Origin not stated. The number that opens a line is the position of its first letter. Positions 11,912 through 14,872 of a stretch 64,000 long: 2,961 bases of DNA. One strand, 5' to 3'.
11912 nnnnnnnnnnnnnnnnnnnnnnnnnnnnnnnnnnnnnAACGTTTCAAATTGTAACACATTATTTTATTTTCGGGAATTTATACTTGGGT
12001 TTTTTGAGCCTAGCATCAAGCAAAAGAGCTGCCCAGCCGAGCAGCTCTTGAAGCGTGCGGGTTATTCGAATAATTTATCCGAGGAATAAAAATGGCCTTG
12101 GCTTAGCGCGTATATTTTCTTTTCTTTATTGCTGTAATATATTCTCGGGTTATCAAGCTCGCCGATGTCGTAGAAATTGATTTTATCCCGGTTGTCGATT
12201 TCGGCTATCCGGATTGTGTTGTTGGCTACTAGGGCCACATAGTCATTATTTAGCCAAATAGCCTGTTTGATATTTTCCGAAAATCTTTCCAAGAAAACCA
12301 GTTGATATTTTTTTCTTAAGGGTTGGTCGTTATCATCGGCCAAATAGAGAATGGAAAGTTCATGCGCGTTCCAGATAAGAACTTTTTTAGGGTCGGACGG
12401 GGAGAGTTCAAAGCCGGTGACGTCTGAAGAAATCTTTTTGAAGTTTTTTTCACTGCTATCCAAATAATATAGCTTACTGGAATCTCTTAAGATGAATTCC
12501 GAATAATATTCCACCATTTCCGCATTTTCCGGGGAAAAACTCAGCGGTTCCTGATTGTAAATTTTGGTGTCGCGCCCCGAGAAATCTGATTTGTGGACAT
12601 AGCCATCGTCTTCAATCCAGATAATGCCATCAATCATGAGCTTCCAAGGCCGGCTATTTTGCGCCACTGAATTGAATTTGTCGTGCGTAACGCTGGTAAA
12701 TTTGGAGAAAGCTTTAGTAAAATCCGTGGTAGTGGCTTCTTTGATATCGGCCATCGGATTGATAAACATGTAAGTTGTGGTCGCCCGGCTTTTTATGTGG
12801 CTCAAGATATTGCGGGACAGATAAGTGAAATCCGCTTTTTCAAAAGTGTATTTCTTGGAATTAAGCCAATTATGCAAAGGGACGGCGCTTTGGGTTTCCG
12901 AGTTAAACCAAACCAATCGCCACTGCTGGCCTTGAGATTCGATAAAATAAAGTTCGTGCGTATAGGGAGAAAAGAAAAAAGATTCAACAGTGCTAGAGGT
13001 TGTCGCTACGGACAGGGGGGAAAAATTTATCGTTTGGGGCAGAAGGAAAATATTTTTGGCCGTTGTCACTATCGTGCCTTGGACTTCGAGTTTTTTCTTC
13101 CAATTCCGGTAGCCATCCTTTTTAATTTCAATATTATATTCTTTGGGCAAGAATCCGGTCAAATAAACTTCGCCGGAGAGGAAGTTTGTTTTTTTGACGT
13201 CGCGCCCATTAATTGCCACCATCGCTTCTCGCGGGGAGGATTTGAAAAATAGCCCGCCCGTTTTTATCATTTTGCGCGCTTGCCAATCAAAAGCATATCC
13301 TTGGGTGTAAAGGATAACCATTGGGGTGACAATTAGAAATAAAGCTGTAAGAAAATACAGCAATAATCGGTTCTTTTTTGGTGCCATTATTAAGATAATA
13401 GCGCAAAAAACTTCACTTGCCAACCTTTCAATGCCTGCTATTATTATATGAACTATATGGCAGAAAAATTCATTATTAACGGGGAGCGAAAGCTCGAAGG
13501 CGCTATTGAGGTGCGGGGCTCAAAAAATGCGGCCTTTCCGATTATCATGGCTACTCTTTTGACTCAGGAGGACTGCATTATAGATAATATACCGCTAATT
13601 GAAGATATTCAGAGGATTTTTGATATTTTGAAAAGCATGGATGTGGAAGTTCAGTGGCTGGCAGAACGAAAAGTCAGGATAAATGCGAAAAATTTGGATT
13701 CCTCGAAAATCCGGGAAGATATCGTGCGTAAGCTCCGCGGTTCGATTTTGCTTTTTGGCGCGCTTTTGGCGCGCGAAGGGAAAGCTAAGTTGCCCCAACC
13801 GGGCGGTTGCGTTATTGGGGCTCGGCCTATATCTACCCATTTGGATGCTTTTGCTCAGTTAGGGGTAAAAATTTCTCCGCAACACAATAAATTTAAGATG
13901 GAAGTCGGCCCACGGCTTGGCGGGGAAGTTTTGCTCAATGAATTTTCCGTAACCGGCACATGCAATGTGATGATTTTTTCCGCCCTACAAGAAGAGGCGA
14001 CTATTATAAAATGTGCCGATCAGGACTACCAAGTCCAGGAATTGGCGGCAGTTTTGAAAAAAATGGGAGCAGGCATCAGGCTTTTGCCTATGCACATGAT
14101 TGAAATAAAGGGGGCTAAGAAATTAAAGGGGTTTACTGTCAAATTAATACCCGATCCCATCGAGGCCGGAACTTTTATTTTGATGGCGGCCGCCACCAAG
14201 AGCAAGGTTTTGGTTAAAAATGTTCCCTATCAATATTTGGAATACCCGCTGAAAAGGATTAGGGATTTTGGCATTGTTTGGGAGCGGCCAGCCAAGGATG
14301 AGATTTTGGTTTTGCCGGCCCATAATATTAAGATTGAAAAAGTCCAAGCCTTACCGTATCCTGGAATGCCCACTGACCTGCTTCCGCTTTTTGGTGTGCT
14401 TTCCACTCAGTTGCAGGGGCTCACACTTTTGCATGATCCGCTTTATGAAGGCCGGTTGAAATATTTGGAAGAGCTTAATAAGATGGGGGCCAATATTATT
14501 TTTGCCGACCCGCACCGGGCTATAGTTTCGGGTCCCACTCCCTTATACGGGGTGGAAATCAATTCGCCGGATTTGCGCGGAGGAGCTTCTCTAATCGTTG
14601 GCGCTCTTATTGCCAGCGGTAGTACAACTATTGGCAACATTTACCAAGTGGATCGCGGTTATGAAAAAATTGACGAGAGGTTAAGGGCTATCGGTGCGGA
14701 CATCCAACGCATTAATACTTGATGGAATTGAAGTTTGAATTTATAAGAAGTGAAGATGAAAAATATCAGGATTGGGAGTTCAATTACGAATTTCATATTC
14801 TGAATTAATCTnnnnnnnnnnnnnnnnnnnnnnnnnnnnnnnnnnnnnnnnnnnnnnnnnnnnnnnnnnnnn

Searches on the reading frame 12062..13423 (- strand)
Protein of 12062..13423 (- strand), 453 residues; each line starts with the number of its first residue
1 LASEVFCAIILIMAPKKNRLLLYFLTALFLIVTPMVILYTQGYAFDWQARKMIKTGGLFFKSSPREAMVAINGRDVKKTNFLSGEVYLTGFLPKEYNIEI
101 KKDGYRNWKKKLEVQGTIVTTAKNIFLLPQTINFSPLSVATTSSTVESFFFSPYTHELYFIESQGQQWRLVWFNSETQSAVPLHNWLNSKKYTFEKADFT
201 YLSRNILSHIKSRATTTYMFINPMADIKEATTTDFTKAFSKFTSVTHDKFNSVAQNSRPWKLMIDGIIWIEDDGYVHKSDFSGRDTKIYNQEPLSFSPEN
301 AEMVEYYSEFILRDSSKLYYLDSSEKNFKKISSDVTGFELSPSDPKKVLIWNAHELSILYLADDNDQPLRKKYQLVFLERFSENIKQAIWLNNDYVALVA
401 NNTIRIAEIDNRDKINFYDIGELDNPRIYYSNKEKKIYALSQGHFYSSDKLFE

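Call 27: search_protein_families(library=pfam, proteins=[window:12062-13423:-], max_evalue=0.001)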
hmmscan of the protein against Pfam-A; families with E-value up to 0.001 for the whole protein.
window:12062-13423:- (453 aa): 1 family
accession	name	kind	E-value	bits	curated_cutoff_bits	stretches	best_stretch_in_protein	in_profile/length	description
PF08308.17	PEGA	-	3.8e-05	23.9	20.8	1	56-120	2-61/71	PEGA domain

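Call 44: search_protein_families(library=ncbifam, proteins=[window:12062-13423:-], max_evalue=0.001)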
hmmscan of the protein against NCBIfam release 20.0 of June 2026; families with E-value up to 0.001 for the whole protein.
window:12062-13423:- (453 aa): 0 families

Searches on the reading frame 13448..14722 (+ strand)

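Call 27: search_protein_families(library=pfam, proteins=[window:13448-14722:+], max_evalue=0.001)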
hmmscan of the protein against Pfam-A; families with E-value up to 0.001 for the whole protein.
window:13448-14722:+ (424 aa): 1 family
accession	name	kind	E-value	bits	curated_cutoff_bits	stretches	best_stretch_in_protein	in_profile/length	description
PF00275.25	EPSP_synthase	-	4e-66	223.9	22.8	1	11-412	2-417/417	EPSP synthase (3-phosphoshikimate 1-carboxyvinyltransferase)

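Call 44: search_protein_families(library=ncbifam, proteins=[window:13448-14722:+], max_evalue=0.001)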
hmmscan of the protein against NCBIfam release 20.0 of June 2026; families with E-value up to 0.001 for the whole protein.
window:13448-14722:+ (424 aa): 6 families
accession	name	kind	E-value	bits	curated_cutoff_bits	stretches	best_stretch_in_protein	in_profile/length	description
NF006873.0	PRK09369.1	subfamily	3.4e-130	434.5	297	1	6-423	2-418/419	UDP-N-acetylglucosamine 1-carboxyvinyltransferase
TIGR01072.1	murA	equivalog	1e-125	419.8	392.7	1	6-421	2-416/416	UDP-N-acetylglucosamine 1-carboxyvinyltransferase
NF009470.0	PRK12830.1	equivalog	4.2e-107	358.4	552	1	6-423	2-416/417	UDP-N-acetylglucosamine 1-carboxyvinyltransferase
TIGR01356.1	aroA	equivalog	6.2e-17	61.5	287.25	2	118-253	175-317/415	3-phosphoshikimate 1-carboxyvinyltransferase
NF011381.1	PRK14806.1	equivalog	2.5e-07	29.4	902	1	5-207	513-727/733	bifunctional prephenate dehydrogenase/3-phosphoshikimate 1-carboxyvinyltransferase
NF008816.0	PRK11860.1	equivalog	6.3e-07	27.9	943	0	334-420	276-360/662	bifunctional 3-phosphoshikimate 1-carboxyvinyltransferase/cytidylate kinase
